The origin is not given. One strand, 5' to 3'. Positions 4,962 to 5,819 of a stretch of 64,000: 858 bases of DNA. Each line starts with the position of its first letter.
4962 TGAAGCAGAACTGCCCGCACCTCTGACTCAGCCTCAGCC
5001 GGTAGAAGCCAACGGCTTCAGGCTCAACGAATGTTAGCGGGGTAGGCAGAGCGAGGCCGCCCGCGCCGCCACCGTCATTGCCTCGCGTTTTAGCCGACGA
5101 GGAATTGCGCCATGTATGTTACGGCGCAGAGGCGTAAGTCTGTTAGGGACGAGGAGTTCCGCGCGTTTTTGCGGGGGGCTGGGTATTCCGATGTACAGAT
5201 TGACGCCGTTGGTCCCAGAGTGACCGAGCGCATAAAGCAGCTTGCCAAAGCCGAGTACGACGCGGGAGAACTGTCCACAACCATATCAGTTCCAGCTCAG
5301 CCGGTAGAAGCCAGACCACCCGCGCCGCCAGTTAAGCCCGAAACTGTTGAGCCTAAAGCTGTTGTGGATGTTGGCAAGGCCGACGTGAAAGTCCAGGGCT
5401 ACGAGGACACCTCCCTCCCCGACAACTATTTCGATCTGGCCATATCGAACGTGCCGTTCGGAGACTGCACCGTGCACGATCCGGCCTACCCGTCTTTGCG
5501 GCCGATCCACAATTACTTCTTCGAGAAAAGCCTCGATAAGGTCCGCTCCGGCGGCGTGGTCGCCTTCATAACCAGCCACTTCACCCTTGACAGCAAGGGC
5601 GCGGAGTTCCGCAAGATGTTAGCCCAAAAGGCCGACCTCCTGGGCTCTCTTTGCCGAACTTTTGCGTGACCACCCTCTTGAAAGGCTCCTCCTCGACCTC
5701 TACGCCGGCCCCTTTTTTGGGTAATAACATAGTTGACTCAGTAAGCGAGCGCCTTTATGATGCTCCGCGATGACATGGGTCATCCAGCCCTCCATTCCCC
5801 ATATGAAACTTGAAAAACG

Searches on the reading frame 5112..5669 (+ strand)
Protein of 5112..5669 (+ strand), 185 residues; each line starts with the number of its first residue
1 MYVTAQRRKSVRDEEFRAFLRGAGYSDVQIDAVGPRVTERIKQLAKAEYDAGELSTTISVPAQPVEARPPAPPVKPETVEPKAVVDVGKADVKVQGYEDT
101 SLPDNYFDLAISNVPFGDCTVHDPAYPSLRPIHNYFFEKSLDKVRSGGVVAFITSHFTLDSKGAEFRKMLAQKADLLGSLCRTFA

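Call 8: search_protein_families(library=pfam, proteins=[window:5112-5669:+], max_evalue=0.01)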
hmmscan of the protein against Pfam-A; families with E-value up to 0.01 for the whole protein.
window:5112-5669:+ (185 aa): 1 family
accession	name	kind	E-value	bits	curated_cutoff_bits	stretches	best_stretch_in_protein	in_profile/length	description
PF07669.17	Eco57I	-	0.00051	20.6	25.3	1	105-174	73-157/171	Eco57I restriction-modification methylase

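Call 26: search_protein_families(library=padloc, proteins=[window:5112-5669:+], max_evalue=0.001)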
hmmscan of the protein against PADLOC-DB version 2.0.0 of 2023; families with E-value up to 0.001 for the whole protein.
window:5112-5669:+ (185 aa): 0 families

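Call 27: search_dna_similar(query=window:5112-5669:+, collection=plasmids, mode=protein, max_rows=12, max_evalue=0.001)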
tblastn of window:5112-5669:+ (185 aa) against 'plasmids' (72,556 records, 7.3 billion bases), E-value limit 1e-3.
Records with a match: 1463; places in all: 1497; records where one place covers at least 80% of the query: 2.
Best place of each record, by identity: <60% 1463.
By first word of the organism name: Campylobacter 208; Agrobacterium 159; Escherichia 97; Rhizobium 83; Rhodococcus 64; Enterococcus 49; Bradyrhizobium 42; Acetobacter 39; Listeria 33; Streptomyces 31; and 161 more.
By predicted mobility (MOB-suite, as given by PLSDB): conjugative 667; non-mobilizable 560; mobilizable 236.
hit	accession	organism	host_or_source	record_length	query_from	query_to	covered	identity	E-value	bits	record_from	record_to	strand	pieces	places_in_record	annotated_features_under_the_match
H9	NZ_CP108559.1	Streptomyces sp. NBC_01205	-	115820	8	180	94%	33.9%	2e-14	77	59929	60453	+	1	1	hypothetical protein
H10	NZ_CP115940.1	Streptomyces goshikiensis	microorganism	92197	18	180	88%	34.7%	2e-13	74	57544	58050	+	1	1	hypothetical protein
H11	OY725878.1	Subdoligranulum variabile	-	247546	95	180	46%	56.3%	3e-22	100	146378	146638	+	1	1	record has no annotation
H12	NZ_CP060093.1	Teredinibacter purpureus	Bankia setacea,cell culture,gills,gills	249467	97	180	45%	57.6%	2e-22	100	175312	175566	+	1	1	hypothetical protein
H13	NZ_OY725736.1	Monoglobus pectinilyticus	-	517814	95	180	46%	55.2%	6e-24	104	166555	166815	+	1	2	none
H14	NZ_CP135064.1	Streptococcus suis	Homo sapiens,blood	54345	95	180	46%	55.2%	2e-23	103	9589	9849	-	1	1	DEAD/DEAH box helicase family protein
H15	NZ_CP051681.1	Cohnella herbarum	cell culture,Fermented liquor based on ...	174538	96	180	46%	55.8%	6e-22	99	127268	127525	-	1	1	none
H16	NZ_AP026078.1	Acaryochloris marina MBIC10699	cell culture,Ascidian, Diplosoma similis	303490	95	180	46%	54.5%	8e-23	101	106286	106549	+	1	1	SNF2-related protein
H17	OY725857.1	Subdoligranulum variabile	-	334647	95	180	46%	54.0%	7e-22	99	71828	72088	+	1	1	none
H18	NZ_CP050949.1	Iamia sp. SCSIO 61187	whole organism,ocean sediment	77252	74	185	61%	41.4%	1e-14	78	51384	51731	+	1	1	methyltransferase domain-containing protein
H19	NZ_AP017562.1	Pseudanabaena sp. ABRG5-3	-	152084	95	180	46%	52.9%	4e-21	97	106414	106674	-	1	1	SAM-dependent methyltransferase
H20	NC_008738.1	Marinobacter nauticus VT8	-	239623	96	179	45%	54.1%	6e-21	96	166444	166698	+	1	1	helicase-related protein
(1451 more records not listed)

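Call 28: get_annotated_region(hit=H16, flank=9000)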
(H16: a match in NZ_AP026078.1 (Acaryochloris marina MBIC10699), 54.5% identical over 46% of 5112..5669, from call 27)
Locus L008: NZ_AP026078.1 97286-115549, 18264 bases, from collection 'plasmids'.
description: Acaryochloris marina MBIC10699 plasmid pREC3, complete sequence
organism: Acaryochloris marina MBIC10699 (NCBI taxid 2954813)
taxonomy: Bacteria; Cyanobacteriota; Cyanophyceae; Acaryochloridales; Acaryochloridaceae; Acaryochloris; Acaryochloris marina; Acaryochloris marina MBIC10699
host: -; source: cell culture,Ascidian, Diplosoma similis; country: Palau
typing (MOB-suite, as given by PLSDB): conjugative; relaxase MOBF; mating-pair formation MPF_T
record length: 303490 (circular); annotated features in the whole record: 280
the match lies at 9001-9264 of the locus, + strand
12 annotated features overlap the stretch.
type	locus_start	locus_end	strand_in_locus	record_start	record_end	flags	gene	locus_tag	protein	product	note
CDS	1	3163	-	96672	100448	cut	-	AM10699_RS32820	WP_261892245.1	WD40 repeat domain-containing protein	-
CDS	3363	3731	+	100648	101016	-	-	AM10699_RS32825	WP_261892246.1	hypothetical protein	-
CDS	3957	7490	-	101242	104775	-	-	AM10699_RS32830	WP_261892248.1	tetratricopeptide repeat protein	-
CDS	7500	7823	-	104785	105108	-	-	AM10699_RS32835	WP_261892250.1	hypothetical protein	-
CDS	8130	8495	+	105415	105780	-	-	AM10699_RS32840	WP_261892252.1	TnpV protein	-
CDS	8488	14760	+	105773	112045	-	-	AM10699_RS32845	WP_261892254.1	SNF2-related protein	-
CDS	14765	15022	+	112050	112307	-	-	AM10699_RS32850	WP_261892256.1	hypothetical protein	-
CDS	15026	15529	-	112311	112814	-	-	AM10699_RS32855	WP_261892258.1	hypothetical protein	-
CDS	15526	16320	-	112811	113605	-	-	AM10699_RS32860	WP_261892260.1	phage Gp37/Gp68 family protein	-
CDS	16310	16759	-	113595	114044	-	-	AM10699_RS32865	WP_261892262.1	ASCH domain-containing protein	-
CDS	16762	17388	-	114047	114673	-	-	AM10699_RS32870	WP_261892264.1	MT-A70 family methyltransferase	-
CDS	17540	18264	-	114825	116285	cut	-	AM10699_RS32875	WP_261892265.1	DNA cytosine methyltransferase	-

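Call 30: search_protein_families(library=ncbifam, proteins=[window:5112-5669:+], max_evalue=0.001)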
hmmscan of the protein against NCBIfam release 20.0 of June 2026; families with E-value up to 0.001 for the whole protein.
window:5112-5669:+ (185 aa): 0 families
